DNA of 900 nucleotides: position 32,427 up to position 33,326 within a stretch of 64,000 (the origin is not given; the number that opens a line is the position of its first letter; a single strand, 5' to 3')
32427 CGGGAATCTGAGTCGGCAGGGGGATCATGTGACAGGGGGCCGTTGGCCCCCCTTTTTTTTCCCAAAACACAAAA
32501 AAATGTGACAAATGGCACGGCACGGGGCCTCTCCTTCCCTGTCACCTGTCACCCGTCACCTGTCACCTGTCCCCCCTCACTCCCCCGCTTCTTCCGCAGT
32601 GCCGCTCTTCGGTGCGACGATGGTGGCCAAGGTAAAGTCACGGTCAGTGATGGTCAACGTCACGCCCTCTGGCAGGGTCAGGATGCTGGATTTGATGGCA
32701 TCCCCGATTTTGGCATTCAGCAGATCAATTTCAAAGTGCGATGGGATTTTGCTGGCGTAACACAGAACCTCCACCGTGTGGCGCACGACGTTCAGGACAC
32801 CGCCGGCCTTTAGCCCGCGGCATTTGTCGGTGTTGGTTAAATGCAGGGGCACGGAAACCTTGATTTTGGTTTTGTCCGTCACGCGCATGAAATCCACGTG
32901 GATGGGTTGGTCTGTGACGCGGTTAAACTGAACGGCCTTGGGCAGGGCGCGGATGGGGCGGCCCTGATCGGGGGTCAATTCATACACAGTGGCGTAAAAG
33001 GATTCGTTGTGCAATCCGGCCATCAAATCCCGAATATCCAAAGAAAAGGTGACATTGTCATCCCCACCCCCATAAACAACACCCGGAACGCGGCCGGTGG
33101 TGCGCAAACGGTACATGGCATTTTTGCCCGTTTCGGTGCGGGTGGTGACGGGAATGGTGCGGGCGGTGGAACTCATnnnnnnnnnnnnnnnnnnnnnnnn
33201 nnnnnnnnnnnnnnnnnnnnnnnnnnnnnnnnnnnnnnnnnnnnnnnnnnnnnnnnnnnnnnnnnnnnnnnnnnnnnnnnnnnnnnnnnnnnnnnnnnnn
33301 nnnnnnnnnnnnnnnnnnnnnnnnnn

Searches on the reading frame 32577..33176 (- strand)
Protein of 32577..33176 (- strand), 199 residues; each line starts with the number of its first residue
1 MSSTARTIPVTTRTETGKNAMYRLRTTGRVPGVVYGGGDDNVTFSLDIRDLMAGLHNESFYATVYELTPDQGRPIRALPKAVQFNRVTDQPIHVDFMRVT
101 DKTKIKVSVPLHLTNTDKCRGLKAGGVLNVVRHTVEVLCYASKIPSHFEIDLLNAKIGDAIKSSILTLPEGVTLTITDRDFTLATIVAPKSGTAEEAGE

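Call 50: find_encoding_contigs(protein=window:32577-33176:-, flank=600, max_places=10)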
Protein window:32577-33176:- (199 aa): 7 contigs read that carry it; 3 places shown.
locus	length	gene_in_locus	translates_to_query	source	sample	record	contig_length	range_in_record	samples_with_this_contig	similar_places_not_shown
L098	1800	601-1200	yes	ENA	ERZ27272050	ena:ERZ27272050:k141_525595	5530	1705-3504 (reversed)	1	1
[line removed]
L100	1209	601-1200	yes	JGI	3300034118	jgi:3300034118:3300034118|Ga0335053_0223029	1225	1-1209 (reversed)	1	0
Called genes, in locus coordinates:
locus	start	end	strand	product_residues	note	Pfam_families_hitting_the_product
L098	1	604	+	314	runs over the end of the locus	PF13793:Pribosyltran_N, PF00156:Pribosyltran, PF14572:Pribosyl_synth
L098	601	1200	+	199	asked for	PF01386:Ribosomal_L25p, PF14693:Ribosomal_TL5_C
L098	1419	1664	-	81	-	-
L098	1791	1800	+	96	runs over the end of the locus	PF17375:DUF5397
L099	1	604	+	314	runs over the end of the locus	PF13793:Pribosyltran_N, PF00156:Pribosyltran, PF14572:Pribosyl_synth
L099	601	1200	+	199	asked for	PF01386:Ribosomal_L25p, PF14693:Ribosomal_TL5_C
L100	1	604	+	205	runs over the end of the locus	?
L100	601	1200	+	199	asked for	PF01386:Ribosomal_L25p, PF14693:Ribosomal_TL5_C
